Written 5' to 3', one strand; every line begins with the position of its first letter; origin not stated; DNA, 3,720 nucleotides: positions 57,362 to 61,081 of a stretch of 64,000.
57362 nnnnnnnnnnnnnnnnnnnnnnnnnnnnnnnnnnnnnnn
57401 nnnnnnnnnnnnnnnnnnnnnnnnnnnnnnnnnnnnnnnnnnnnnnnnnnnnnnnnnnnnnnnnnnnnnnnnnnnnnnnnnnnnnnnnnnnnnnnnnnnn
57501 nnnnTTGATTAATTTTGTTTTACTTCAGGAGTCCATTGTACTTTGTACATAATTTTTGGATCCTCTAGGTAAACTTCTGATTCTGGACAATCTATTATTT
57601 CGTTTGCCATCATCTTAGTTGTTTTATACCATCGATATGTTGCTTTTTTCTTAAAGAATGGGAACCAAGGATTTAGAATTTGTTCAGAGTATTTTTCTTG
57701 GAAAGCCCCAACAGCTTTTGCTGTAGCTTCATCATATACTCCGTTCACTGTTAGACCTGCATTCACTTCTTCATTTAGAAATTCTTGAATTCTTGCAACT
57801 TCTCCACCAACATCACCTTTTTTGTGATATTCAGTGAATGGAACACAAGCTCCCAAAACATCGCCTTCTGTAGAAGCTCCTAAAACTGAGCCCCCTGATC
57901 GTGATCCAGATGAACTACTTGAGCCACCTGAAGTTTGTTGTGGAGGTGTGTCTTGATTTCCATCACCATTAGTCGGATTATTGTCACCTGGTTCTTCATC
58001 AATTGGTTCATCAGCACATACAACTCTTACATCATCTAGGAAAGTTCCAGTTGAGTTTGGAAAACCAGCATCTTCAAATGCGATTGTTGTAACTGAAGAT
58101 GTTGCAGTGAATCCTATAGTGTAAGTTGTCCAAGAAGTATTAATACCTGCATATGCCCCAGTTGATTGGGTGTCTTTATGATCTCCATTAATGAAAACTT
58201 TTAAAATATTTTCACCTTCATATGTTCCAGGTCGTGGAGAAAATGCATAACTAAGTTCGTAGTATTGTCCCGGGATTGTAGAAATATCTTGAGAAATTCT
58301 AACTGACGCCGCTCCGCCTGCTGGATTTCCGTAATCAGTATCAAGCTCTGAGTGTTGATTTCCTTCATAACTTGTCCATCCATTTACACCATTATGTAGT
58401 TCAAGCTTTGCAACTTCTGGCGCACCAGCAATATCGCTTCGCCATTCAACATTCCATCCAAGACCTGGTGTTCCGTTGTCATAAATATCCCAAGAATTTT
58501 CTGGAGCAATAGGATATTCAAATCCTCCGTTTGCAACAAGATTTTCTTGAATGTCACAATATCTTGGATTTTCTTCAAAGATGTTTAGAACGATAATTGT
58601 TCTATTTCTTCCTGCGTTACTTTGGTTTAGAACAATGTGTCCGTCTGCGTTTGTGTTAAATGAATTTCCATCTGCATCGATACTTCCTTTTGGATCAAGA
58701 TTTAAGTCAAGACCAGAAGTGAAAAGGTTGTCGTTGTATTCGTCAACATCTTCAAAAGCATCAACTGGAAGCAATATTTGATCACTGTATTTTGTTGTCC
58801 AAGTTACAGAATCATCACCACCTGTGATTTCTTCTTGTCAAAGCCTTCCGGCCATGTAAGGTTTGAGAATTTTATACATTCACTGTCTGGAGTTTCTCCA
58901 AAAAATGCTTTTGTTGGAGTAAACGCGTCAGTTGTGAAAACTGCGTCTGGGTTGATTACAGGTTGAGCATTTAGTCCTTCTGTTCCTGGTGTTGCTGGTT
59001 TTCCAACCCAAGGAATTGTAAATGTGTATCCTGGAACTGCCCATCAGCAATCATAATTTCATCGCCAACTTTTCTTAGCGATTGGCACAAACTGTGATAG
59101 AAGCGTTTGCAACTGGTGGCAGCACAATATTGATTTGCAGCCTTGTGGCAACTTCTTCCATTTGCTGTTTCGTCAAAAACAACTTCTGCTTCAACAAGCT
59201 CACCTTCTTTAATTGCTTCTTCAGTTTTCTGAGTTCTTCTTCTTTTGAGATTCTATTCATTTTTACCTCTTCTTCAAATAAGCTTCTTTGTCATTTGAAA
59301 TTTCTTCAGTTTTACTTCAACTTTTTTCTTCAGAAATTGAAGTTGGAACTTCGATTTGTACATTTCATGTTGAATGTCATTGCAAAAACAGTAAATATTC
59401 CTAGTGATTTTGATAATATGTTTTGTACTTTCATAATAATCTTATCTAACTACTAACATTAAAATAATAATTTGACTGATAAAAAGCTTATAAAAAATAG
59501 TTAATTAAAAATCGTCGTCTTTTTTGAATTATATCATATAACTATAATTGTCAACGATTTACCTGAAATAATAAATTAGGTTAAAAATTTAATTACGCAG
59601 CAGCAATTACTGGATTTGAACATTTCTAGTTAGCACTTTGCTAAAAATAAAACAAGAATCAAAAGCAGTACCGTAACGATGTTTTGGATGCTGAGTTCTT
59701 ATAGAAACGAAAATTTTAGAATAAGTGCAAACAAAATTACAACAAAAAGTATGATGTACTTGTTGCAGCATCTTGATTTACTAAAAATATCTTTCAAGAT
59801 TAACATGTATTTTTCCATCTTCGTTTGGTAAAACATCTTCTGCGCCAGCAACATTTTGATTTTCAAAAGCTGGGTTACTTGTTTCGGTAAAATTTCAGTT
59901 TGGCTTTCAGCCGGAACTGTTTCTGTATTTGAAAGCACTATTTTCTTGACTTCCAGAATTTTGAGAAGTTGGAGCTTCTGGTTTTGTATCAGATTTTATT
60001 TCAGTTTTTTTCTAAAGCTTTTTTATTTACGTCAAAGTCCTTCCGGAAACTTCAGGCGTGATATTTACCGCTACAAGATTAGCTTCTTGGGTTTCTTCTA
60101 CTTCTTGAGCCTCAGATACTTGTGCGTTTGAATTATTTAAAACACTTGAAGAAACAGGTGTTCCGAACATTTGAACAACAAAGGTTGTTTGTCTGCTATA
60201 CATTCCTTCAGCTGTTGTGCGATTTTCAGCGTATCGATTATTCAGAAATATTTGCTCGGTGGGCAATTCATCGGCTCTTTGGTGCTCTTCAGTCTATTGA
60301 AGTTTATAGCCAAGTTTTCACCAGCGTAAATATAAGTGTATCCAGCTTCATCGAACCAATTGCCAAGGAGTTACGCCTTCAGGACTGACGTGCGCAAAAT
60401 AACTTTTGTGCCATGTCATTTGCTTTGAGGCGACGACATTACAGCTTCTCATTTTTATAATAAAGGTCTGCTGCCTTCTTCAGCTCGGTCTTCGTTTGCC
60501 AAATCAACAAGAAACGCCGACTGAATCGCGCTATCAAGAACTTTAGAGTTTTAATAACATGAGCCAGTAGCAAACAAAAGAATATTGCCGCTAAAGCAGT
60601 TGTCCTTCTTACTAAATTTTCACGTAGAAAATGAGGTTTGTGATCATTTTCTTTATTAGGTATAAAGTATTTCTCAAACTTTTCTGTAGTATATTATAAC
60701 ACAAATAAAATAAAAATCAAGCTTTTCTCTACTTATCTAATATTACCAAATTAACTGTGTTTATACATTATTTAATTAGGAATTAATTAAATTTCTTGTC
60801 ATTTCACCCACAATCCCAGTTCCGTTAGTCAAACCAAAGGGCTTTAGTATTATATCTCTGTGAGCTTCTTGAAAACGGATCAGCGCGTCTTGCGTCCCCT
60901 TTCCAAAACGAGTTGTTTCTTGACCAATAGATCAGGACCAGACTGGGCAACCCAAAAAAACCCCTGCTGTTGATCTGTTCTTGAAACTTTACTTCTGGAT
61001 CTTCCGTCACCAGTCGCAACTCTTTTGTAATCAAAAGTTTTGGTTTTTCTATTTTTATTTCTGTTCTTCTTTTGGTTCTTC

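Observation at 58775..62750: Zone 2 of dense frame damage, lying exactly between the intact halves of two paralogous surface-protein genes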

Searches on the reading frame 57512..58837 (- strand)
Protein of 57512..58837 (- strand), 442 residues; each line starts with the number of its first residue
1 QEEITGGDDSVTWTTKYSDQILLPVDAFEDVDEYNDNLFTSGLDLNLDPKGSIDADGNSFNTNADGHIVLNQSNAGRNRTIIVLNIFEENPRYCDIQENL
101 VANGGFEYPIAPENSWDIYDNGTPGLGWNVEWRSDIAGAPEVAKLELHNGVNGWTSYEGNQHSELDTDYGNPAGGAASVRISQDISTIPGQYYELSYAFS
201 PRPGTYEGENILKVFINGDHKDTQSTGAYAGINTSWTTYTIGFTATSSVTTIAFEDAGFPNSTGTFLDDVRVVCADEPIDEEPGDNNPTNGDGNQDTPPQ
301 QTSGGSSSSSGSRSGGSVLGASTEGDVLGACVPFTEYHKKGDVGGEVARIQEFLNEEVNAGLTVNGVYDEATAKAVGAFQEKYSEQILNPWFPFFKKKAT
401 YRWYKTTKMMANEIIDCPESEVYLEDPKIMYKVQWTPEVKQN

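Call 10: search_protein_families(library=pfam, max_evalue=0.01, proteins=[window:57512-58837:-])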
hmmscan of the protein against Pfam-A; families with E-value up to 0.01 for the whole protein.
window:57512-58837:- (442 aa): 2 families
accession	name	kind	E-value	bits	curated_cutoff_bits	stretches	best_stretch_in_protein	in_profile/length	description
PF04862.18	DUF642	-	1.4e-07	31.8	27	1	179-271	66-155/157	Protein of unknown function (DUF642)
PF01471.23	PG_binding_1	-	0.00013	22.5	23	1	344-383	2-41/57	Putative peptidoglycan binding domain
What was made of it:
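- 57509..58837 (-): Intact C-terminal 442 codons of DUF642/PG-binding surface protein B. NCBI annotates 57509-58774 as MEZ4210979.1 (421 aa, TTG start). Pfam DUF642 and PG_binding_1 (call 10).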

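Call 12: find_homologous_proteins(query=window:57512-58837:-, max_evalue=0.00001)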
Query window:57512-58837:- (442 aa): 41 proteins with E <= 0.00001 among 5345 candidates.
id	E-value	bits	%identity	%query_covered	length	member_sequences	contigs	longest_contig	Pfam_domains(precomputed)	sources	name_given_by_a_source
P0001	4.3e-288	973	100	95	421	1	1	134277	PF04862.19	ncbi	ncbi:MAG: DUF642 domain-containing protein [Candidatus Paceibacterota bacterium]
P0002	1.7e-197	675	71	98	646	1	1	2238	-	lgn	-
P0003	4.5e-188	644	68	98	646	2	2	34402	PF04862.19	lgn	-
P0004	9.8e-177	606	56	100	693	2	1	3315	PF04862.19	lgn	-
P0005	3.5e-146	506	55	100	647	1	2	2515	PF01471.24,PF04862.19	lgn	-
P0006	1.4e-114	401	61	36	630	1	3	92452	PF04862.19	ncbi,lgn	-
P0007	2.3e-113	397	72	27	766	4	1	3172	PF01471.24,PF04862.19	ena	-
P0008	1.4e-87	312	53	66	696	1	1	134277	PF04862.19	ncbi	ncbi:MAG: DUF642 domain-containing protein [Candidatus Paceibacterota bacterium]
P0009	1.9e-71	259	42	75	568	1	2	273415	PF01471.24,PF04862.19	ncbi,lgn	-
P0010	3.2e-71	258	57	43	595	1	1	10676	PF01471.24,PF04862.19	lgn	-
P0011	5.2e-67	245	40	78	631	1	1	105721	PF01471.24,PF04862.19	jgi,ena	-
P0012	6.1e-66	241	60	42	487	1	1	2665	PF04862.19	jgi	jgi:hypothetical protein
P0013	2.4e-64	236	62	41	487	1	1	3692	PF04862.19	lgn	-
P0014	2.6e-62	229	61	41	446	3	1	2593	PF04862.19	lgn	-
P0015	4.4e-61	225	59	43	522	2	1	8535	-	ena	-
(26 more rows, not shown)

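Call 13: find_encoding_contigs(protein=P0001, flank=10000, max_places=6)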
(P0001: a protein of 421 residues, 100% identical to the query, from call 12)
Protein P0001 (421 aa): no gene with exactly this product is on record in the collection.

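Call 14: find_encoding_contigs(protein=P0003, flank=10000, max_places=6)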
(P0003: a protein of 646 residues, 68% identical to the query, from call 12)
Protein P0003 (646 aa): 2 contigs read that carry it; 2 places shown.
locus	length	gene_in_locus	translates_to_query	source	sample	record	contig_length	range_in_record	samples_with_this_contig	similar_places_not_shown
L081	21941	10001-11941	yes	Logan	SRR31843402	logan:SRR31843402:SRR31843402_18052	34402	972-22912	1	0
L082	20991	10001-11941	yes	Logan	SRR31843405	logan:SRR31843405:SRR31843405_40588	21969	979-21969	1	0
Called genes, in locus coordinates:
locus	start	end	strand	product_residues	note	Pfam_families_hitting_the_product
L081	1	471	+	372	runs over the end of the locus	PF00149:Metallophos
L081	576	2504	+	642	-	PF00041:fn3, PF16656:Pur_ac_phosph_N (faint), PF25059:FN3_DSCAM-DSCAML_C (weak), PF00041:fn3, PF25059:FN3_DSCAM-DSCAML_C, PF01471:PG_binding_1 (weak)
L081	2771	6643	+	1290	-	PF17963:Big_9 (faint), PF18981:InlK_D3 (faint), PF16403:Bact_surface_Ig-like, PF01471:PG_binding_1 (weak)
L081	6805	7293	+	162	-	PF01471:PG_binding_1 (weak)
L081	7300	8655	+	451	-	PF00041:fn3, PF16656:Pur_ac_phosph_N (faint)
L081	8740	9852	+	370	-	PF00188:CAP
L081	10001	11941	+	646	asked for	PF04862:DUF642 (weak)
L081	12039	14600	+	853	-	PF00133:tRNA-synt_1, PF09334:tRNA-synt_1g, PF13603:tRNA-synt_1_2, PF00133:tRNA-synt_1, PF08264:Anticodon_1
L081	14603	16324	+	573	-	PF03023:MurJ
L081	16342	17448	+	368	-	PF07907:YibE_F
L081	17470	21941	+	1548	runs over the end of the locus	PF13385:Laminin_G_3, PF02210:Laminin_G_2 (faint), PF13385:Laminin_G_3, PF01471:PG_binding_1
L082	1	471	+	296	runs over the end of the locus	PF00149:Metallophos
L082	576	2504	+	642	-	PF00041:fn3, PF16656:Pur_ac_phosph_N (faint), PF25059:FN3_DSCAM-DSCAML_C (weak), PF00041:fn3, PF25059:FN3_DSCAM-DSCAML_C, PF01471:PG_binding_1 (weak)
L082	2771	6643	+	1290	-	PF17963:Big_9 (faint), PF18981:InlK_D3 (faint), PF16403:Bact_surface_Ig-like, PF01471:PG_binding_1 (weak)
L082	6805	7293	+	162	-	PF01471:PG_binding_1 (weak)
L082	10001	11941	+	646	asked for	PF04862:DUF642 (weak)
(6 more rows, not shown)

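Call 18: list_cluster_members(proteins=[P0001, P0008])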
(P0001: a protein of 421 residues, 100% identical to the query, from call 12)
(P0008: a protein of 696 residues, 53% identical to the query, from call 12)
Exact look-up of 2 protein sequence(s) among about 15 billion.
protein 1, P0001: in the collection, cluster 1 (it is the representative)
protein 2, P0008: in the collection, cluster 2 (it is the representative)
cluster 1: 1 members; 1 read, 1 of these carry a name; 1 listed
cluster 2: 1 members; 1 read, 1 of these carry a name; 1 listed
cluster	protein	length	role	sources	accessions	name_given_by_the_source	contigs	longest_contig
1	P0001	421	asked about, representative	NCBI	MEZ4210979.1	MAG: DUF642 domain-containing protein [Candidatus Paceibacterota bacterium]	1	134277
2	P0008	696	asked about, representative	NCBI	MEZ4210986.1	MAG: DUF642 domain-containing protein [Candidatus Paceibacterota bacterium]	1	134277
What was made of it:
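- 57509..58837 (-): 100% hit to P0001 (calls 12, 18).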

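Call 42: find_encoding_contigs(protein=P0004, flank=10000, max_places=6)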
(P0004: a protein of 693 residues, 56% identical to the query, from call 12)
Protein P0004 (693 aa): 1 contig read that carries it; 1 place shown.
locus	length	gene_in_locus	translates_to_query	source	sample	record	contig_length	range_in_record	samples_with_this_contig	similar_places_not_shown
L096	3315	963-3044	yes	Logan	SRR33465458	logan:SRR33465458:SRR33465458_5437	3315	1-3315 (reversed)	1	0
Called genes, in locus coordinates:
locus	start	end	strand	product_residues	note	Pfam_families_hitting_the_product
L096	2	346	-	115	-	?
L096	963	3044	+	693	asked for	PF04862:DUF642 (faint)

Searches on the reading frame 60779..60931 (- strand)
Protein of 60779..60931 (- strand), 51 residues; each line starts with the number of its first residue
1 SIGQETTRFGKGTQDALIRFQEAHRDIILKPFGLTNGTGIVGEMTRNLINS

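Call 10: search_protein_families(library=pfam, max_evalue=0.01, proteins=[window:60779-60931:-])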
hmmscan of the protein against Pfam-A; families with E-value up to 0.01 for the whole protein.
window:60779-60931:- (51 aa): 2 families
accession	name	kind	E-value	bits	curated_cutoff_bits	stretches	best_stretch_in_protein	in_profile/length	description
PF01471.23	PG_binding_1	-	3.5e-05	24.4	23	1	3-25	20-42/57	Putative peptidoglycan binding domain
PF02955.21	GSH-S_ATP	-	0.007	16.3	23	1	14-41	21-48/175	Prokaryotic glutathione synthetase, ATP-grasp domain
